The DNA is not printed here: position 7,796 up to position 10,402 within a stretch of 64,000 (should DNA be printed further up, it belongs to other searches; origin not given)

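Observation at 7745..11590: Myristoylation-motif STAND-like NTPase gene with a 130-bp dispersed repeat in its 5' flank and a second copy upstream of USP7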

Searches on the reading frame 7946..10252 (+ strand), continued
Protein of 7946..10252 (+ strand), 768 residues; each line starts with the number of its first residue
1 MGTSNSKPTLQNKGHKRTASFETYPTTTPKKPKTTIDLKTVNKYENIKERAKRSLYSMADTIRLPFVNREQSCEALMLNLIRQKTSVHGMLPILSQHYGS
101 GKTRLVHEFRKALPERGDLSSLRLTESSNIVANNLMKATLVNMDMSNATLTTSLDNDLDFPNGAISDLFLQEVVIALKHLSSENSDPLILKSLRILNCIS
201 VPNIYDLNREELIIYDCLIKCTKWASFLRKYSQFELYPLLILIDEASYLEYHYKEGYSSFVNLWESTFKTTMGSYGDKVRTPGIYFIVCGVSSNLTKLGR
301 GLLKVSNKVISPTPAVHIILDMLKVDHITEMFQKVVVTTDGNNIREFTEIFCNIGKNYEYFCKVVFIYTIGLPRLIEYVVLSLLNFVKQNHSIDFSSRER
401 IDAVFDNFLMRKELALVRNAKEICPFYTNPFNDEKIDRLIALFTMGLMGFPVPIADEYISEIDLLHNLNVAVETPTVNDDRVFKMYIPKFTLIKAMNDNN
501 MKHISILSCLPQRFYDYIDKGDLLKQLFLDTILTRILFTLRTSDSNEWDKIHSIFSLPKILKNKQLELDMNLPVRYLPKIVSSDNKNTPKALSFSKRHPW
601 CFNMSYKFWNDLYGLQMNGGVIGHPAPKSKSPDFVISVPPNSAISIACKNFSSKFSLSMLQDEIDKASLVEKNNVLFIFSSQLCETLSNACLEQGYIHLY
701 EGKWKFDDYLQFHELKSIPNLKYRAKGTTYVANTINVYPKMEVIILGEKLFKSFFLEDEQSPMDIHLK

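Call 38: predict_structure(alignment_id=A6)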
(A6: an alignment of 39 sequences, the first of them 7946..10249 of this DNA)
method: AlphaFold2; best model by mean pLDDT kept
length: 768 residues; sequences in the alignment: 39
mean_pLDDT: 85.1   pTM: 0.74
mean pLDDT of the five models: 85.1, 84.1, 82.8, 82.0, 80.3
residues with pLDDT >= 90: 453; 70-90: 197; 50-70: 67; < 50: 51
segments of 3 or more residues with pLDDT < 50: 1-35, 513-518, 762-768
pLDDT, mean of each block of 10 residues (from residue 1): 33 31 33 54 79 72 89 95 90 87 95 87 87 96 96 95 97 97 97 97 95 98 97 97 95 80 94 83 94 90 68 92 94 93 95 96 95 95 94 95 95 96 77 81 83 80 86 68 88 87 69 49 83 91 92 96 95 93 74 74 89 90 93 95 93 85 94 95 91 94 87 75 54 90 96 80 41
secondary structure, 60 per line:
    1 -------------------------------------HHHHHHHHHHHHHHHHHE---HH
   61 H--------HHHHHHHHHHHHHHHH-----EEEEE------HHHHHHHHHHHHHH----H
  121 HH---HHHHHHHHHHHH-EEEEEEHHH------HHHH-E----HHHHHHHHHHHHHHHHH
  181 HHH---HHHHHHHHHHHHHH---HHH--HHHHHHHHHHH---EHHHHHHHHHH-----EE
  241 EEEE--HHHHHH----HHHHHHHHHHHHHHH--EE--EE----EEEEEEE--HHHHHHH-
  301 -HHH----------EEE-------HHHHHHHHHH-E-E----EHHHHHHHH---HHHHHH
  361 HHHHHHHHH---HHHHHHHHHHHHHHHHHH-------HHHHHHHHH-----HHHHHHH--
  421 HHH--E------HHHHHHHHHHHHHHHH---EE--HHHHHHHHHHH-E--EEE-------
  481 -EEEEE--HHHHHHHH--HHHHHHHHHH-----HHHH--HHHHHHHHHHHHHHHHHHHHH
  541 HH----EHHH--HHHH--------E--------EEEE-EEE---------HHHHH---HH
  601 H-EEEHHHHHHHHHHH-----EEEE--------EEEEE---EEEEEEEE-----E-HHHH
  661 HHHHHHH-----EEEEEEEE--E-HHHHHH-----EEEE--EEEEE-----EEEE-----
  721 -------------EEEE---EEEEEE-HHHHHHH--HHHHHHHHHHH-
elements in order (helices of 4 or more, strands of 3 or more residues): H38-54 H70-85 E91-95 H102-115 H126-137 E139-144 H154-157 H164-183 H187-200 H209-219 H224-233 E239-244 H247-252 H257-271 E284-290 H293-299 E315-317 H325-334 H344-351 H355-369 H373-390 H398-406 H412-418 H433-448 H456-466 E471-473 E482-486 H489-496 H499-508 H514-517 H520-542 H553-556 E574-577 E579-581 H591-595 E603-605 H606-616 E622-625 E634-638 E642-649 H657-667 E673-680 H685-690 E696-699 E702-706 E712-715 E734-737 E741-746 H748-754 H757-767

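Call 44: fold_search(model_id=the predicted structure, library=pdb)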
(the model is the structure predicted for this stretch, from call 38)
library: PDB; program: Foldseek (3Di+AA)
matches with E <= 10: 542; with E <= 0.001: 91
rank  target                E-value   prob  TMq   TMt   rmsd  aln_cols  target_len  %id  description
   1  2qen                  3.8e-07  1.00  0.28  0.54   9.5       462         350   16  The walker-type atpase paby2304 of pyrococcus abyssi (released 2008-07-01)
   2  1fnn_A                5.8e-07  1.00  0.24  0.44  13.8       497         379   11  CRYSTAL STRUCTURE OF CDC6P FROM PYROBACULUM AEROPHILUM (released 2000-10-04)
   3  9ria_B                7.5e-07  1.00  0.26  0.24  10.0       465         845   12  Cryo-EM structure of tomato NRC3-AVRcap1b complex (released 2025-07-23)
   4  7jpo_D                7.5e-07  1.00  0.25  0.42  15.6       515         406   12  ORC-O1AAA: Human Origin Recognition Complex (ORC) with dynamic/unresolved ORC2 WH (released 2020-09-02)
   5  5uj7_D                9.4e-07  1.00  0.23  0.41  14.2       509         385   13  Structure of the active form of human Origin Recognition Complex ATPase motor module, complex subunitS 1, 4, 5 (released 2017-02-08)
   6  7jpq_D                1.2e-06  1.00  0.24  0.41  16.8       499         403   14  ORC-O2-5: Human Origin Recognition Complex (ORC) with subunits 2,3,4,5 (released 2020-09-02)
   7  8jns_D                1.7e-06  1.00  0.26  0.45  11.5       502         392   11  cryo-EM structure of a CED-4 hexamer (released 2023-06-28)
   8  9ria_C                1.9e-06  1.00  0.27  0.25  16.3       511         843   13  Cryo-EM structure of tomato NRC3-AVRcap1b complex (released 2025-07-23)
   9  7jps_D                3.0e-06  1.00  0.25  0.42  15.2       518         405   13  ORC-DNA: Human Origin Recognition Complex (ORC) with DNA bound in the core (released 2020-09-09)
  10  7jgr_G                4.4e-06  1.00  0.25  0.46  14.9       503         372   12  Structure of Drosophila ORC bound to DNA (84 bp) and Cdc6 (released 2020-09-09)
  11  2a5y_C                5.2e-06  1.00  0.27  0.49  11.4       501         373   11  Structure of a CED-4/CED-9 complex (released 2005-10-11)
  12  9ri9_B                6.5e-06  1.00  0.25  0.23  15.0       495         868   12  Cryo-EM structure of the tomato NRC3 hexameric resistosome (released 2025-07-23)
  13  9bcx_F                6.5e-06  1.00  0.23  0.37  17.8       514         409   14  Cryo-EM structure of the S. cerevisiae ORC-Cdc6-Mcm2-7-DNA complex with a fully closed Mcm2-Mcm5 DNA entry gate (released 2025-01-01)
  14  5uj7_C                8.4e-06  1.00  0.24  0.41  16.6       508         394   11  Structure of the active form of human Origin Recognition Complex ATPase motor module, complex subunitS 1, 4, 5 (released 2017-02-08)
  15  9cc8_A                1.0e-05  1.00  0.26  0.24  10.3       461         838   11  Hexameric state of the NRC4 resistosome (released 2024-09-11)
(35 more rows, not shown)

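Call 51: search_protein_families(library=padloc, alignment_id=A6, max_evalue=1)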
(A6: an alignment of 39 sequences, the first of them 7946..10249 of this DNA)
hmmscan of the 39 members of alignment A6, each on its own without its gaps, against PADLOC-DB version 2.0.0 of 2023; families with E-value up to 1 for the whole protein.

A. member 1, window:7946-10249:+ (768 aa): 0 families

B. families by the number of members that match (of 39 scanned): 9 families
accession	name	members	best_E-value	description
PDLC04959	PDC-S20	2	0.0089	-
PDLC02781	SspC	1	0.0067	SspC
PDLC00269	PtuA1|PtuA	1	0.0082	AAA ATPase domain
PDLC04402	PDC-M08B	1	0.02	-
PDLC04874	PDC-S05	1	0.023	-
PDLC01660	Cas13Cterm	1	0.024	Cas effector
PDLC04637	PDC-M41A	1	0.025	-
PDLC00660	HmaB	1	0.032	DNA-adenine methylase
PDLC03525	REase_II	1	0.059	Type II restriction enzyme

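Call 56: fold_search(model_id=the predicted structure, library=viral)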
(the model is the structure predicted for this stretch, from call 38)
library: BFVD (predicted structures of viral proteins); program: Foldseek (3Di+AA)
matches with E <= 10: 270; with E <= 0.001: 4
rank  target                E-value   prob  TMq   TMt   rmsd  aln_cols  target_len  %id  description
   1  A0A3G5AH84            7.0e-06  1.00  0.25  0.35  20.7       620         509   10  Uncharacterized protein [Sylvanvirus sp.]
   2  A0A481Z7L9            1.3e-05  1.00  0.22  0.26  24.9       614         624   13  Uncharacterized protein [Pithovirus LCPAC104]
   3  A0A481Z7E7            6.3e-05  1.00  0.22  0.43  15.4       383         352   13  ATPase domain protein [Pithovirus LCPAC104]
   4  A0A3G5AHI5            1.8e-04  1.00  0.28  0.38  13.5       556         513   10  Uncharacterized protein [Sylvanvirus sp.]
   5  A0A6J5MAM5            1.7e-03  0.91  0.16  0.31  17.0       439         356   10  AAA domain containing protein [uncultured Caudovirales phage]
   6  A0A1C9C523            3.2e-03  0.97  0.21  0.37  19.7       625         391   11  Putative replication factor C subunit 1 [Heterosigma akashiwo virus 01]
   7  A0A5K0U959            4.6e-03  0.85  0.21  0.28  26.9       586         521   10  ATP-dependent metallopeptidase FtsH/Yme1/Tma family protein [Yasminevirus sp. GU-2018]
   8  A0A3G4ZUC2            4.9e-03  0.98  0.21  0.27  22.5       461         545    9  Putative AAA family ATPase [Edafosvirus sp.]
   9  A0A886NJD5            5.8e-03  0.99  0.21  0.28  14.8       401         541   10  (no name in the UniProt tables at hand)
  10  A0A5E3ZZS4            5.8e-03  0.98  0.15  0.23   8.2       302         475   10  (no name in the UniProt tables at hand)
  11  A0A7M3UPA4            5.8e-03  0.90  0.13  0.18  11.4       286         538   14  Uncharacterized protein [Pyramimonas orientalis virus]
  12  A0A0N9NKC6            6.1e-03  0.99  0.20  0.32   6.7       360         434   10  (no name in the UniProt tables at hand)
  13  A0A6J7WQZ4            8.0e-03  0.97  0.20  0.23   8.7       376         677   11  AAA domain containing protein [uncultured Caudovirales phage]
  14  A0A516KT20            8.4e-03  0.66  0.16  0.26  21.4       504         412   11  AAA-ATPase [Microbacterium phage Araxxi]
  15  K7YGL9                8.9e-03  0.82  0.18  0.21  20.5       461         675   11  Lon protease-like protein [Megavirus courdo11]
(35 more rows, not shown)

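Call 74: list_cluster_members(proteins=[P0023, P0026, P0027, P0028, P0018, P0024, P0035, P0021, P0009, P0012])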
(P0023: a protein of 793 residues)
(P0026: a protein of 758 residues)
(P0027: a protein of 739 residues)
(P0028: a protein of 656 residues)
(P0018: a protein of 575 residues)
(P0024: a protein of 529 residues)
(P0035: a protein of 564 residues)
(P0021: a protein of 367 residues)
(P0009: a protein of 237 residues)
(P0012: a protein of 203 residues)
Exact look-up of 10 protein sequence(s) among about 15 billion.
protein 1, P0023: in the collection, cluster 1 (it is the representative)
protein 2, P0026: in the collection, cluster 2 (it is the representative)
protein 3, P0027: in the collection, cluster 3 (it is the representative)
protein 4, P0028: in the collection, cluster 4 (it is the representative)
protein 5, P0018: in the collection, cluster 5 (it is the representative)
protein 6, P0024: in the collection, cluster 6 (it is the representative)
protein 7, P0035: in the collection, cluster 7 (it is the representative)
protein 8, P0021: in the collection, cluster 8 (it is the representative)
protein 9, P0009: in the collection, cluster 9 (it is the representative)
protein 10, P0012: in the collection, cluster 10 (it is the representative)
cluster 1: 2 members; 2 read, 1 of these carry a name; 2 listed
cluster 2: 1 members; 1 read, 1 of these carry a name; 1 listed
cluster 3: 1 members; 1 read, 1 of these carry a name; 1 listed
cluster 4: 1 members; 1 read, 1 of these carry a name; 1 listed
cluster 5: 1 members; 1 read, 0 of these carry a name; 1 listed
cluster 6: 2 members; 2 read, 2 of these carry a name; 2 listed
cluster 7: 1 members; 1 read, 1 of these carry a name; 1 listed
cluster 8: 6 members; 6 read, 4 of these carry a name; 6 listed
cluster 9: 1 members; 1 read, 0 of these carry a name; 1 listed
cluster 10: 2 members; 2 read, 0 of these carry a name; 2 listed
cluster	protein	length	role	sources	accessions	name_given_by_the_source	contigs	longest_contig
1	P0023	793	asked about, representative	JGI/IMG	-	-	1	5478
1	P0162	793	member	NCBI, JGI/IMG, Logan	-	hypothetical protein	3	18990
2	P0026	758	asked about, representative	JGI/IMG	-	hypothetical protein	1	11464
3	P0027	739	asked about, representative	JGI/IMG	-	hypothetical protein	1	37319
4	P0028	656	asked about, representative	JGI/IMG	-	hypothetical protein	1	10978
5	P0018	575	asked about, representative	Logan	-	-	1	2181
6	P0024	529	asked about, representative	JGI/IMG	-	hypothetical protein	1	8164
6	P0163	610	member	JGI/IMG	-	hypothetical protein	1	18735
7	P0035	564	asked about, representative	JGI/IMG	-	hypothetical protein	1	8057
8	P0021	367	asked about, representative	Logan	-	-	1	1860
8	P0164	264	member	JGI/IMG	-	hypothetical protein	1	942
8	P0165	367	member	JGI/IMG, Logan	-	hypothetical protein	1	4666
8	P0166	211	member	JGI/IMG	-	hypothetical protein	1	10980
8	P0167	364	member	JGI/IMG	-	hypothetical protein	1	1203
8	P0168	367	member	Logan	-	-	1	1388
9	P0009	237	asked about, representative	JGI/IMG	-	-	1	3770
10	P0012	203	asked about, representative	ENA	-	-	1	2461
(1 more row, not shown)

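Call 75: find_encoding_contigs(protein=P0027, flank=10000, max_places=2)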
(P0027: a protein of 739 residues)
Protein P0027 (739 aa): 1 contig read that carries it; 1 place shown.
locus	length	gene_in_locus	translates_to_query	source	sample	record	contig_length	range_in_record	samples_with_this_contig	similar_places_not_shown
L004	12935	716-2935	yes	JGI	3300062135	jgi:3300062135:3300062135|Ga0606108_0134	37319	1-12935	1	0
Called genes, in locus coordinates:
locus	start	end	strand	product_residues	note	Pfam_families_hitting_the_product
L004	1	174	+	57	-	?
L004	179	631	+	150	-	-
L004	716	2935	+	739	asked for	PF00628:PHD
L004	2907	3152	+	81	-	-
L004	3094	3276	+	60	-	-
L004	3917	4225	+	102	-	-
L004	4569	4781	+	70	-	-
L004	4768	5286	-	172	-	PF13358:DDE_3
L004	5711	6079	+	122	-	PF03109:ABC1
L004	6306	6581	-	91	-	PF00498:FHA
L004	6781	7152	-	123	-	PF00244:14-3-3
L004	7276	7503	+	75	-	PF01722:BolA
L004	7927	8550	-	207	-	PF03031:NIF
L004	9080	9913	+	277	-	-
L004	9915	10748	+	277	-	-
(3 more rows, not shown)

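Call 76: find_encoding_contigs(protein=P0162, flank=10000, max_places=2)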
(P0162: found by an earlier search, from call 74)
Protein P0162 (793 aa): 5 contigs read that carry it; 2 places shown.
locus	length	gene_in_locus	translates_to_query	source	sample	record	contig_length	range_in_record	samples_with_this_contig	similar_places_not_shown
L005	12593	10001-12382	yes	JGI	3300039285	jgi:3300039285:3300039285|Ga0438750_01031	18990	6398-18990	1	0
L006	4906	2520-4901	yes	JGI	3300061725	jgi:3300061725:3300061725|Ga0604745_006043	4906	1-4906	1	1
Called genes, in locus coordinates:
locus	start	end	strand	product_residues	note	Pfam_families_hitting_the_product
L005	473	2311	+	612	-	PF00069:Pkinase (weak)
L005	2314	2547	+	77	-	-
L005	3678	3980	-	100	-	-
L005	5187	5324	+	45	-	-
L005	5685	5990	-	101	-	-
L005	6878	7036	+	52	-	-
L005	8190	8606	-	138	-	-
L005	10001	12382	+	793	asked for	-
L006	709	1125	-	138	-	-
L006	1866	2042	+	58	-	-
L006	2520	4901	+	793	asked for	-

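Call 77: search_protein_families(library=pfam, proteins=[P0027, P0023, P0026, P0003, P0163], max_evalue=0.1)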
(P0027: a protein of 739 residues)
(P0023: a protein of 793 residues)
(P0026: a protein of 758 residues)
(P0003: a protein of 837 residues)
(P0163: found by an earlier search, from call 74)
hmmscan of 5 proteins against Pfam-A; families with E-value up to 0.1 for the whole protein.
P0027 (739 aa): 2 families
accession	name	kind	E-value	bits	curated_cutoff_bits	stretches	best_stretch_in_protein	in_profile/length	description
PF00628.35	PHD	-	1.8e-08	34.7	24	1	531-574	1-47/47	PHD-finger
PF07496.21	zf-CW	-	0.095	13.2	27.5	0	541-575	2-33/47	CW-type Zinc Finger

P0023 (793 aa): 0 families

P0026 (758 aa): 2 families
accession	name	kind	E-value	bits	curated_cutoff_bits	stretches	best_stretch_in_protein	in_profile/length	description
PF02568.20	ThiI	-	0.053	13.6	20.5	0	591-680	11-98/197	Thiamine biosynthesis protein (ThiI)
PF07724.20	AAA_2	-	0.072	13.6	27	0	174-219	65-94/166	AAA domain (Cdc48 subfamily)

P0003 (837 aa): 1 family
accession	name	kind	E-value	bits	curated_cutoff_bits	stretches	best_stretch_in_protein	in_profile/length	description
PF09340.15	NuA4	-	0.043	14.1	25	0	229-275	8-49/78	Histone acetyltransferase subunit NuA4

P0163 (610 aa): 1 family
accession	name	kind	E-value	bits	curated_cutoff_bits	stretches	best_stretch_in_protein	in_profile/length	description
PF20776.3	SLS1_N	-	0.018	16.1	24.4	0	31-101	6-69/97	SLS1 protein N-terminal domain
